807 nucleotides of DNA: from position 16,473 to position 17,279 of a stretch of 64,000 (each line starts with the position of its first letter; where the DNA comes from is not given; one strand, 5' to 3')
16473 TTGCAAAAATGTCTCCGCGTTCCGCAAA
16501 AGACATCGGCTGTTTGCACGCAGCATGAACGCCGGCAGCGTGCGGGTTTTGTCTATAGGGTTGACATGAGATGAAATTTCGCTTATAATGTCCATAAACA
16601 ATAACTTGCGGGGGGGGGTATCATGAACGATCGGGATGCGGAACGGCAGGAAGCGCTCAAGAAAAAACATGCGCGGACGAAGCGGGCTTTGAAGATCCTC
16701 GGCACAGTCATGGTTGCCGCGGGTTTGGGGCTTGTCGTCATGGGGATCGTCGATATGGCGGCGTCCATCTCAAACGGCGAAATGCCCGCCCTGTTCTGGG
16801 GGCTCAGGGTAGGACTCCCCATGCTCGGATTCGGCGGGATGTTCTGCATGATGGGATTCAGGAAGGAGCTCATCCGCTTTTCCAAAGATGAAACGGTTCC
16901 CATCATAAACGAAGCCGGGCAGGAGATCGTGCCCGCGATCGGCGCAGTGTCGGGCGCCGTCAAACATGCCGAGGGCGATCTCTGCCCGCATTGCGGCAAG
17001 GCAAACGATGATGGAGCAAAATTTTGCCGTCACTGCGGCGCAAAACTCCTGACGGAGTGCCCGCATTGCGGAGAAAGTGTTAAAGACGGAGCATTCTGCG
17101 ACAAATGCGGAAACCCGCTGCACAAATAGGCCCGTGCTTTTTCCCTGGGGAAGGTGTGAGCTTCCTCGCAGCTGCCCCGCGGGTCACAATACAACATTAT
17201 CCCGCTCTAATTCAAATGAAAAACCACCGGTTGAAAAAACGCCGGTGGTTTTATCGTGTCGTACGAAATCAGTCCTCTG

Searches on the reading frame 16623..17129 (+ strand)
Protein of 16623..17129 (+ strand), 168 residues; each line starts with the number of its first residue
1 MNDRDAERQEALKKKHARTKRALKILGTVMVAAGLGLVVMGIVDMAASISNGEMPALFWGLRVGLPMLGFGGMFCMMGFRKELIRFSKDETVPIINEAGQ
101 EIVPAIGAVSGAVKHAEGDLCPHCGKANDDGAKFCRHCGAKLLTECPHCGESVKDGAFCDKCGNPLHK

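Call 52: search_protein_families(library=pfam, proteins=[window:16623-17129:+], max_evalue=0.0001)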
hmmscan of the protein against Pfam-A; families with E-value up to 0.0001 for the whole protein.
window:16623-17129:+ (168 aa): 5 families
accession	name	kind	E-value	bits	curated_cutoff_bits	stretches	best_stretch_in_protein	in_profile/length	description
PF13240.11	Zn_Ribbon_1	-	5.3e-15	55.1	25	1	121-142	2-23/23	zinc-ribbon domain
PF12773.13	DZR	-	5.4e-12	46.1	27.3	1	121-163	1-45/45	Double zinc ribbon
PF13248.11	Zn_ribbon_3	-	6.6e-12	44.9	27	1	121-142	5-26/26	zinc-ribbon domain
PF24463.1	DUF7577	-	5.5e-11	42.3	28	1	121-142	5-26/27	Domain of unknown function (DUF7577)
PF24460.1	DUF7575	-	1.1e-07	31.5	28.5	1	117-142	2-27/28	Domain of unknown function (DUF7575)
